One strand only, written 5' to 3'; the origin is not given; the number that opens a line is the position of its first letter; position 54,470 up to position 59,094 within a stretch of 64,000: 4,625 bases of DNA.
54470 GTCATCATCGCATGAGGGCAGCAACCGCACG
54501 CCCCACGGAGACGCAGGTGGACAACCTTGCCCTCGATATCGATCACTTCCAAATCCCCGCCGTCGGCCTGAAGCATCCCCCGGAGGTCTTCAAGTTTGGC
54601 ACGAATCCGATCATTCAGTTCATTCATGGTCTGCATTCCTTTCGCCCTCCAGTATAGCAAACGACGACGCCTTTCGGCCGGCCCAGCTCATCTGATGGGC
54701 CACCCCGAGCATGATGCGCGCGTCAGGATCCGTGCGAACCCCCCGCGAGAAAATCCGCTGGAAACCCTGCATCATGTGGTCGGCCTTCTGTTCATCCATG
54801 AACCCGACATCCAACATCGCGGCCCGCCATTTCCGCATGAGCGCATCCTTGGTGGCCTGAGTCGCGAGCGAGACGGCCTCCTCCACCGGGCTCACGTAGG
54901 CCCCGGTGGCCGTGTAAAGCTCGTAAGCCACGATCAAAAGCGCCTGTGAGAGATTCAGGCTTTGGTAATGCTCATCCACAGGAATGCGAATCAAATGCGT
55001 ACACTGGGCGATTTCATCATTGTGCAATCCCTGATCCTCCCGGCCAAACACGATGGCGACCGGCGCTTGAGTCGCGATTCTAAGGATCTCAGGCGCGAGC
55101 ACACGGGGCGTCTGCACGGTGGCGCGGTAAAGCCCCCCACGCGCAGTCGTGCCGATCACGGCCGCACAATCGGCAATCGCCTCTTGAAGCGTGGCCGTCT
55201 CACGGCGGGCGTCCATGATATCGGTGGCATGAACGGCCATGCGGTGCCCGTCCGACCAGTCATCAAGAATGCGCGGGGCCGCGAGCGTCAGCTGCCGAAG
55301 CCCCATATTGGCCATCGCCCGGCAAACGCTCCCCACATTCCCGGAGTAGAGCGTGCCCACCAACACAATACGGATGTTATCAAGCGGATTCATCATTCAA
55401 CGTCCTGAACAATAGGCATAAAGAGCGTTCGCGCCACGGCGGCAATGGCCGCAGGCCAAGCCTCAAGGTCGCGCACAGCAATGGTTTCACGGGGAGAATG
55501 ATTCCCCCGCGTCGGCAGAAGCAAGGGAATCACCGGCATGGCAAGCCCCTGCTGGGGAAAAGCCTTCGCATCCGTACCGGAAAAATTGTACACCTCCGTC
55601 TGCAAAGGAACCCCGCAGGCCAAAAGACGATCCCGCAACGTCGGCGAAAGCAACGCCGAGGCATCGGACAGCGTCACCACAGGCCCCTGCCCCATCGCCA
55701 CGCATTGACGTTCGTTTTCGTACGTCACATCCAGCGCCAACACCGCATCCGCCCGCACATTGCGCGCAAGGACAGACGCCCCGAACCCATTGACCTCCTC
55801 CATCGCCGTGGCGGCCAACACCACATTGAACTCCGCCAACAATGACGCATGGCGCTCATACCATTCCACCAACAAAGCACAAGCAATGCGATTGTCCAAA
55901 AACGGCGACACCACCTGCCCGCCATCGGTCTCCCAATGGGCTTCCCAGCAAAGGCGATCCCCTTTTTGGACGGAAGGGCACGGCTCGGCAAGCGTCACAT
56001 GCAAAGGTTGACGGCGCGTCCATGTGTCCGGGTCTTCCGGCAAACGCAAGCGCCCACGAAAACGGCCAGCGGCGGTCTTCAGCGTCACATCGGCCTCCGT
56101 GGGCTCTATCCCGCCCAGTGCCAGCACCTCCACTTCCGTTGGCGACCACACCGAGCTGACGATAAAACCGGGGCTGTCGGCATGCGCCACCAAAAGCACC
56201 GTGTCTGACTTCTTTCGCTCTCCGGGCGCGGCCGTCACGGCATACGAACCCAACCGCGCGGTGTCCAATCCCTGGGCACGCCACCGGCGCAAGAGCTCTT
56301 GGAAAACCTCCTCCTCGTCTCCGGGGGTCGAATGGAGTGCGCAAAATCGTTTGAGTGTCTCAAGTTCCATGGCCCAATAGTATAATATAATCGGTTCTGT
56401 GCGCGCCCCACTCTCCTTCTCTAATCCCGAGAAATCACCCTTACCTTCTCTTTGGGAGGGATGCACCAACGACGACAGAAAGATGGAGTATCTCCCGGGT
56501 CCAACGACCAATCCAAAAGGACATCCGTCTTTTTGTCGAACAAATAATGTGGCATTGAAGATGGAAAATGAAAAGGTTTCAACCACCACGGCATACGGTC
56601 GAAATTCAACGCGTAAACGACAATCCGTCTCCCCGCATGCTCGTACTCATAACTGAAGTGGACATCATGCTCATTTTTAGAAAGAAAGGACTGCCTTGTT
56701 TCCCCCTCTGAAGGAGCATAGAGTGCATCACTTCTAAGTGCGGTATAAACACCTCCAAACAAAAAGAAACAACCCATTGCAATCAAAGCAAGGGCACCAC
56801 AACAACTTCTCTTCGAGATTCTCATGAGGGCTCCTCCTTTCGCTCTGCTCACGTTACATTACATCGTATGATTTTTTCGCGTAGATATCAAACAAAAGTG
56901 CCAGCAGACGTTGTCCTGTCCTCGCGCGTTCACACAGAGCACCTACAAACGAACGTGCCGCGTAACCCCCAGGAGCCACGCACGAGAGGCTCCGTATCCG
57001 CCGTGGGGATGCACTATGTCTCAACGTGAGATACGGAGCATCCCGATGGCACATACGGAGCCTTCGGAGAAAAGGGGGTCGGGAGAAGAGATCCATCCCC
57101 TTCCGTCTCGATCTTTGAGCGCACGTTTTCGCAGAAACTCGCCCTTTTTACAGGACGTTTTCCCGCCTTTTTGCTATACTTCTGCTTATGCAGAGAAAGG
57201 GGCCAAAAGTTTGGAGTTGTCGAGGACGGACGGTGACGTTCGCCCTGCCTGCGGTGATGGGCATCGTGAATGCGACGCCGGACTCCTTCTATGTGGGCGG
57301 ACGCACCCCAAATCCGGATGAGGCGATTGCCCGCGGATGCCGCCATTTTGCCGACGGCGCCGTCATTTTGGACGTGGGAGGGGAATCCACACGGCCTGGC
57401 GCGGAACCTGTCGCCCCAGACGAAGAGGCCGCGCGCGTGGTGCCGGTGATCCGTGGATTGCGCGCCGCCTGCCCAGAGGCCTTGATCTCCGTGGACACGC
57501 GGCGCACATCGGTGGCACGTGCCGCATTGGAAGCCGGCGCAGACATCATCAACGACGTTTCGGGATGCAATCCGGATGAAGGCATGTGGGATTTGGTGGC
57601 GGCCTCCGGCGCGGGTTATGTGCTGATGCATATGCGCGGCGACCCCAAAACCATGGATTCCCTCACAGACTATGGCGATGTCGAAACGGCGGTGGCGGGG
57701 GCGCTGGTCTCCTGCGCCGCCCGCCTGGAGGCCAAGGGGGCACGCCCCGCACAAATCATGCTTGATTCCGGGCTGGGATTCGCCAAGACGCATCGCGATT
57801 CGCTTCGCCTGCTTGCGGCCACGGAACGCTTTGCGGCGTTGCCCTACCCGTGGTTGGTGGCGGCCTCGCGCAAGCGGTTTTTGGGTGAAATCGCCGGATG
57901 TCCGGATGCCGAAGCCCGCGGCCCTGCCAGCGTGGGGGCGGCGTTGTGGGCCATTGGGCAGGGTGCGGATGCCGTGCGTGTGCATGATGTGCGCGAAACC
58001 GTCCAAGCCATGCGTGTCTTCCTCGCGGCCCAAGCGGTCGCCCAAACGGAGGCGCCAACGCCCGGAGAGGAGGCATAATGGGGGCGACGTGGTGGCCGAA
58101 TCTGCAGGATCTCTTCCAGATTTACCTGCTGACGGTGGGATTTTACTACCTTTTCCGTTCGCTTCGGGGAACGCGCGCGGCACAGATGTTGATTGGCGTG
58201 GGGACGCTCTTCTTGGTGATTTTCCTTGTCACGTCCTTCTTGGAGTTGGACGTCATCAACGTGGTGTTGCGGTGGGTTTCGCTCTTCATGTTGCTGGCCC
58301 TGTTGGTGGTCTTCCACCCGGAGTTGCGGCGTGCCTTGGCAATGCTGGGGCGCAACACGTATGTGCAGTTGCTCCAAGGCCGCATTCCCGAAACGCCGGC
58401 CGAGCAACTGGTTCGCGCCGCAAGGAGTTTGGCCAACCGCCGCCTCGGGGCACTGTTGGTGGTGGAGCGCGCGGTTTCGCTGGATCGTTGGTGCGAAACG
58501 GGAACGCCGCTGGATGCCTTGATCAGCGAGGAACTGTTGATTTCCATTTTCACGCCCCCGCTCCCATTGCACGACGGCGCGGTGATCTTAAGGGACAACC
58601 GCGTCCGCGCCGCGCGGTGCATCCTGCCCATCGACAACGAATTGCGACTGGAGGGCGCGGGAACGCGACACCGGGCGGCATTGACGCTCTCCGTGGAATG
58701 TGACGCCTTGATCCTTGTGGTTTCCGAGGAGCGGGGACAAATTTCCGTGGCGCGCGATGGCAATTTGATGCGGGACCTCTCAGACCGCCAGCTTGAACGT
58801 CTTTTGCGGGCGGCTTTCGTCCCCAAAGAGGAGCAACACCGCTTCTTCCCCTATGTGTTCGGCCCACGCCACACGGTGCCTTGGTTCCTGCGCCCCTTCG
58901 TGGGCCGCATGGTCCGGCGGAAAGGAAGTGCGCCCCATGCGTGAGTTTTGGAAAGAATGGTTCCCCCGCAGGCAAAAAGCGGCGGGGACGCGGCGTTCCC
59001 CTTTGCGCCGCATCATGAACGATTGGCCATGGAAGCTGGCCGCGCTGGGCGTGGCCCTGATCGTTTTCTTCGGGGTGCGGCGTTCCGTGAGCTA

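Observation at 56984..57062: The same 15-mer, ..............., recurs with two reverse-complement partners upstream of folP-cdaA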

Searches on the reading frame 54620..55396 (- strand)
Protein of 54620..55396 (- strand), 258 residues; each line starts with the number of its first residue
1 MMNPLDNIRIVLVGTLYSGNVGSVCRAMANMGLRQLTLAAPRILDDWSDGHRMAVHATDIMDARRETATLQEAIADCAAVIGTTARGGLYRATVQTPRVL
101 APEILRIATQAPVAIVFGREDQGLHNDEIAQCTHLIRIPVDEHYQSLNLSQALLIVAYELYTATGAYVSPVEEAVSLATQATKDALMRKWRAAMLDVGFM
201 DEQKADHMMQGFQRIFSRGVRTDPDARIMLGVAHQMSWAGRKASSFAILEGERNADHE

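Call 9: search_protein_families(library=pfam, proteins=[window:54620-55396:-])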
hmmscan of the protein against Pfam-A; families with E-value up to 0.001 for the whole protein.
window:54620-55396:- (258 aa): 1 family
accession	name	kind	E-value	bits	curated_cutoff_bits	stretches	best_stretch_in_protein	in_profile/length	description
PF00588.24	SpoU_methylase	-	4.6e-27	95.3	29.7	1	8-158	2-142/142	SpoU rRNA Methylase family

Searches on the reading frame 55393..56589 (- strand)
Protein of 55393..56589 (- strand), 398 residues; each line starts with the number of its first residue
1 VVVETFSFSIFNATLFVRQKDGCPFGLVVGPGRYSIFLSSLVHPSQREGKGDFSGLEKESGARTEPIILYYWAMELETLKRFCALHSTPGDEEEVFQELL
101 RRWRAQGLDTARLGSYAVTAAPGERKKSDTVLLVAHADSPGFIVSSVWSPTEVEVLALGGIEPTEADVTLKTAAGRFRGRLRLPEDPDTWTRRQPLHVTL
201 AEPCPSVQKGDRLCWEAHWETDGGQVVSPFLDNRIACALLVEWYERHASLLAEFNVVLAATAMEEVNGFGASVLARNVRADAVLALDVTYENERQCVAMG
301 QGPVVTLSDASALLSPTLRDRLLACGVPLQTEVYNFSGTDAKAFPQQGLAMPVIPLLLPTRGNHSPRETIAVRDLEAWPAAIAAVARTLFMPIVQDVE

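Call 9: search_protein_families(library=pfam, proteins=[window:55393-56589:-])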
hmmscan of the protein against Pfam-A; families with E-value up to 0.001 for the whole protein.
window:55393-56589:- (398 aa): 2 families
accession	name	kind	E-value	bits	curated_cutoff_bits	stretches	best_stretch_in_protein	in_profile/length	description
PF05343.19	Peptidase_M42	-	1.4e-33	116.6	23.2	1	207-377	108-288/292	M42 glutamyl aminopeptidase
PF04389.22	Peptidase_M28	-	1.4e-05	25.4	21.3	1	213-370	15-174/193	Peptidase family M28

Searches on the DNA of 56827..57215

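Call 16: search_rna_families(source=window, start=56827, end=57215, threshold=evalue, max_evalue=10)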
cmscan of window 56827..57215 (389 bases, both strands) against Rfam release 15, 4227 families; matches with E-value up to 10: 6.
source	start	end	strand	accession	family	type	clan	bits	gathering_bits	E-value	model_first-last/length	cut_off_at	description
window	57072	57117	+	RF03778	mir-483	Gene; miRNA;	-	16.2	60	2.3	1-75/75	no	mir-483 microRNA precursor family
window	57135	57161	+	RF02438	SpF51_sRNA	Gene; sRNA;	-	16.2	50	2.4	1-45/45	no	Streptococcus sRNA SpF51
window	56989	57041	+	RF03454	mir-1267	Gene; miRNA;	-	14.1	70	6.7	1-78/78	no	mir-1267 microRNA precursor family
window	57093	57152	-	RF01928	Mico1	Gene; lncRNA;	-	13.9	60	2.2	151-205/205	no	Maternal intergenic circadian oscillating RNA 1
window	57078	57163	-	RF01676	P31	Gene; sRNA;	-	13.3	40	6.4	1-82/82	no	Pseudomonas sRNA P31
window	57054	57119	+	RF01962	RMST_1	Gene; lncRNA;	-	12.7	40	1.6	1-61/61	no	Rhabdomyosarcoma 2 associated transcript conserved region 1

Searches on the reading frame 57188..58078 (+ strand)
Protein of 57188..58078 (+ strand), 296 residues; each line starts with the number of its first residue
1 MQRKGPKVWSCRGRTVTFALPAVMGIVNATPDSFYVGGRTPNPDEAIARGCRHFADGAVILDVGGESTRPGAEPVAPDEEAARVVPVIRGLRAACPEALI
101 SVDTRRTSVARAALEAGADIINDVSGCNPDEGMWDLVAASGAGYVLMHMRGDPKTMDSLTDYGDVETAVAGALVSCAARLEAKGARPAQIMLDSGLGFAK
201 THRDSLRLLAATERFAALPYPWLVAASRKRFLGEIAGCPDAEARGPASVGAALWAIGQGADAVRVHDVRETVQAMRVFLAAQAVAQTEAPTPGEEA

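Call 9: search_protein_families(library=pfam, proteins=[window:57188-58078:+])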
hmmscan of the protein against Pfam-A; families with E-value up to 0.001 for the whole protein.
window:57188-58078:+ (296 aa): 1 family
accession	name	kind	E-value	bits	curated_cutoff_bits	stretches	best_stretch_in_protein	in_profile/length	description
PF00809.28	Pterin_bind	-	1.5e-73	247.9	25.5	1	24-266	1-244/244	Pterin binding enzyme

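Call 50: find_homologous_proteins(query=window:57233-58075:+, max_evalue=1e-30)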
Query window:57233-58075:+ (281 aa): 7987 proteins with E <= 1e-30 among 8000 candidates; the best 120 are listed.
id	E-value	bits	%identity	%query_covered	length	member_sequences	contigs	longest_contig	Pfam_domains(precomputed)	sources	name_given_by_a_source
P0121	5.5e-175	598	98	100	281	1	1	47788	PF00809.29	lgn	-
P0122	1.2e-174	597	98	100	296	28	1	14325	PF00809.29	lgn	-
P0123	1.8e-174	597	98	100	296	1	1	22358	PF00809.29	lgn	-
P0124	8.5e-142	490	84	97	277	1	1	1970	PF00809.29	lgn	-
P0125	9.1e-141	486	83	98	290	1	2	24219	PF00809.29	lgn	-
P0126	3.5e-139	481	84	97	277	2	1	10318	PF00809.29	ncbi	-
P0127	1.0e-136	473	80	96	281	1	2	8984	PF00809.29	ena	-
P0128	6.0e-136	470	80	99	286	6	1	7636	PF00809.29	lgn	-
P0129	1.1e-135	469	80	98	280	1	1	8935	PF00809.29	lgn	-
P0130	2.2e-113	396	70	96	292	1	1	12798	PF00809.29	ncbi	-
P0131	1.1e-108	381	69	96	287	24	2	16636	PF00809.29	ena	-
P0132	4.3e-106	372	69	95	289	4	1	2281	PF00809.29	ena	-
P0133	9.6e-106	371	66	95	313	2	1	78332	PF00809.29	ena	-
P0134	2.0e-103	364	68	95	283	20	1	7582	PF00809.29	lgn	-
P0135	2.8e-102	360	67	95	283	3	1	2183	PF00809.29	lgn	-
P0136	1.6e-101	357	67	93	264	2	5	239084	PF00809.29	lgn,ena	-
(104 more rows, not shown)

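Call 51: find_encoding_contigs(protein=P0125, flank=2500, max_places=2)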
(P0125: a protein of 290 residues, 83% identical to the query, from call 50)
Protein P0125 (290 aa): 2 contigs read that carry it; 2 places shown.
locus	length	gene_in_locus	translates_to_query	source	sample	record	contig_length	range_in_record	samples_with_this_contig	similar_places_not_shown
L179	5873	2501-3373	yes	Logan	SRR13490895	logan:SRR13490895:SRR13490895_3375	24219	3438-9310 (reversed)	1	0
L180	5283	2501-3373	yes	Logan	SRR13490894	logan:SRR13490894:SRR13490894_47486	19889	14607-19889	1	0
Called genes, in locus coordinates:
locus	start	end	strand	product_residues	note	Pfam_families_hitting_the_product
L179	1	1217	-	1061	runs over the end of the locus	PF17757:UvrB_inter, PF02559:CarD_TRCF_RID, PF00270:DEAD, PF00271:Helicase_C, PF03461:TRCF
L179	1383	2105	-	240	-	PF00657:Lipase_GDSL, PF13472:Lipase_GDSL_2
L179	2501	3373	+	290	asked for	PF00809:Pterin_bind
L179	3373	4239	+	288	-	PF19293:CdaA_N (weak), PF02457:DAC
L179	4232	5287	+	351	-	PF07949:YbbR (weak)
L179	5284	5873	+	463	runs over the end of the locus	PF09822:ABC_transp_aux, PF14258:DUF4350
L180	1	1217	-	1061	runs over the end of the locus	PF17757:UvrB_inter, PF02559:CarD_TRCF_RID, PF00270:DEAD, PF00271:Helicase_C, PF03461:TRCF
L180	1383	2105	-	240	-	PF00657:Lipase_GDSL, PF13472:Lipase_GDSL_2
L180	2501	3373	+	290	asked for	PF00809:Pterin_bind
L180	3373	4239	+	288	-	PF19293:CdaA_N (weak), PF02457:DAC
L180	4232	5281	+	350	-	?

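Call 52: find_encoding_contigs(protein=P0136, flank=2500, max_places=4)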
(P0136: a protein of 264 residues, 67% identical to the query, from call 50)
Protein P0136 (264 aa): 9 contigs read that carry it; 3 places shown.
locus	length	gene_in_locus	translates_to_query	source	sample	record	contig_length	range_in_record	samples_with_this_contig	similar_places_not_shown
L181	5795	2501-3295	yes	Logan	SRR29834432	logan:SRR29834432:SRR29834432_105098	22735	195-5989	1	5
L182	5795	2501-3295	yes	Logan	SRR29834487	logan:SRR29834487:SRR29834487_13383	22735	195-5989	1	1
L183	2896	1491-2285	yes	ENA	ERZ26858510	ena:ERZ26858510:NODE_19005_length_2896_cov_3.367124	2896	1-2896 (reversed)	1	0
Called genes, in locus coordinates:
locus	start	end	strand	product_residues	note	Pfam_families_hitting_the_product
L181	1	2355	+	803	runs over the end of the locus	PF02838:Glyco_hydro_20b, PF07555:NAGidase, PF21809:Glyco_hydro_84_hel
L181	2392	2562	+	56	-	-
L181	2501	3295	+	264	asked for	PF00809:Pterin_bind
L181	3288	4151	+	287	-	PF19293:CdaA_N (weak), PF02457:DAC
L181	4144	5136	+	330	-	PF07949:YbbR (weak)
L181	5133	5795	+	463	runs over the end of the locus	PF09822:ABC_transp_aux (weak), PF14258:DUF4350 (weak)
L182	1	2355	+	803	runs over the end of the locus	PF02838:Glyco_hydro_20b, PF07555:NAGidase, PF21809:Glyco_hydro_84_hel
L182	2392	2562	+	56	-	-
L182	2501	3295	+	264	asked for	PF00809:Pterin_bind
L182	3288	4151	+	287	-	PF19293:CdaA_N (weak), PF02457:DAC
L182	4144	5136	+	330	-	PF07949:YbbR (weak)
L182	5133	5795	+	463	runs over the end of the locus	PF09822:ABC_transp_aux (weak), PF14258:DUF4350 (weak)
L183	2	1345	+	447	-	?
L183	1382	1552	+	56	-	-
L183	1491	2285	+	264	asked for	PF00809:Pterin_bind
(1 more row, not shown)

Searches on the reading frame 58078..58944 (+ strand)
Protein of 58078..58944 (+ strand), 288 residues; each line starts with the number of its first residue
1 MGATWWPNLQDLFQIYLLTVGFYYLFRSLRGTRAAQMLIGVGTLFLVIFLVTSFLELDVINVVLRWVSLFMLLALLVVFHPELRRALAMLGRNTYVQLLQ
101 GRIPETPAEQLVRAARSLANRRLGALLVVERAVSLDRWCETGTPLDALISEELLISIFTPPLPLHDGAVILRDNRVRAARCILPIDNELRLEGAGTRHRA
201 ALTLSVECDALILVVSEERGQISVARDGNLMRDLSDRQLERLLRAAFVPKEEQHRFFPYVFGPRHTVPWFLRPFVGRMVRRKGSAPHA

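Call 9: search_protein_families(library=pfam, proteins=[window:58078-58944:+])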
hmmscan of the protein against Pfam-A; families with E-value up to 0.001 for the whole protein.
window:58078-58944:+ (288 aa): 2 families
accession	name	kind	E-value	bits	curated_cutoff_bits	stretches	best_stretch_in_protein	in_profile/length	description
PF02457.21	DAC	-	1.9e-37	127.9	27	1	113-229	2-118/119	DisA bacterial checkpoint controller nucleotide-binding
PF19293.4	CdaA_N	-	7.4e-07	29.7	23.8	1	8-82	6-80/81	CdaA N-terminal transmembrane domain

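Call 48: find_encoding_contigs(protein=window:58078-58944:+, flank=3000, max_places=10)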
Protein window:58078-58944:+ (288 aa): 22 contigs read that carry it; 10 places shown.
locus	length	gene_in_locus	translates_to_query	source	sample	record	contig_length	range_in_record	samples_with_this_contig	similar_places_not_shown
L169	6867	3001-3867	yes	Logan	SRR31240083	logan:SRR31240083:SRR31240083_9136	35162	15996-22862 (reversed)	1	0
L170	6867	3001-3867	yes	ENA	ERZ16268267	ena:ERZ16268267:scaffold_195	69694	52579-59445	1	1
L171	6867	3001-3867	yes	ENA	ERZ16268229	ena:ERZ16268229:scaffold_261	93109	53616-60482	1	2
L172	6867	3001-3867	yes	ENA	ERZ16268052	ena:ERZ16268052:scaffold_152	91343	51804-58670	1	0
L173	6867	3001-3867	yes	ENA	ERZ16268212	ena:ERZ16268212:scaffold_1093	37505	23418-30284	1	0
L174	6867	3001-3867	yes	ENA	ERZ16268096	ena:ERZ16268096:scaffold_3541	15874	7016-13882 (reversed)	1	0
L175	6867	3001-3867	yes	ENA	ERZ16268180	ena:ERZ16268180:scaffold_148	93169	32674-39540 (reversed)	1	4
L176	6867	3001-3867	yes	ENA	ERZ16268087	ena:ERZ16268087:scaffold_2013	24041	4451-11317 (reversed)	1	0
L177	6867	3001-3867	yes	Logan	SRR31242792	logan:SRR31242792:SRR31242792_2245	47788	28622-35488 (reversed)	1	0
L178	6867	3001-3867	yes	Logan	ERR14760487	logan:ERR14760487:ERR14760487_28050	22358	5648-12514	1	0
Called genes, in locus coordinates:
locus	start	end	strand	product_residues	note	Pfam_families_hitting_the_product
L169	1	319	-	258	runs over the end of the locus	PF00588:SpoU_methylase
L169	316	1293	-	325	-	PF04389:Peptidase_M28 (faint), PF05343:Peptidase_M42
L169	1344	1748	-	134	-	-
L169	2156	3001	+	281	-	PF00809:Pterin_bind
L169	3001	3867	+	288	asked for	PF19293:CdaA_N (weak), PF02457:DAC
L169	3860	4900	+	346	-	PF07949:YbbR (faint)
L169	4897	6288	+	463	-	PF09822:ABC_transp_aux, PF14258:DUF4350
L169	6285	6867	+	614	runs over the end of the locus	PF14238:DUF4340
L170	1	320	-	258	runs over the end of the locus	PF00588:SpoU_methylase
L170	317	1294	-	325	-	PF04389:Peptidase_M28 (faint), PF05343:Peptidase_M42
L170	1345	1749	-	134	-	-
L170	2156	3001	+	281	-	PF00809:Pterin_bind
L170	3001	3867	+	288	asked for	PF19293:CdaA_N (weak), PF02457:DAC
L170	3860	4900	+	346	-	PF07949:YbbR (faint)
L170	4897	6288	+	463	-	PF09822:ABC_transp_aux, PF14258:DUF4350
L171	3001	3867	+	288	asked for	PF19293:CdaA_N (weak), PF02457:DAC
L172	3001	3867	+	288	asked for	PF19293:CdaA_N (weak), PF02457:DAC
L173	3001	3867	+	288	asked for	PF19293:CdaA_N (weak), PF02457:DAC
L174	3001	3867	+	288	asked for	PF19293:CdaA_N (weak), PF02457:DAC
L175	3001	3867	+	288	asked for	PF19293:CdaA_N (weak), PF02457:DAC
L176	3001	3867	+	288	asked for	PF19293:CdaA_N (weak), PF02457:DAC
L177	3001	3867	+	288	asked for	PF19293:CdaA_N (weak), PF02457:DAC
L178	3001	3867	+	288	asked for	PF19293:CdaA_N (weak), PF02457:DAC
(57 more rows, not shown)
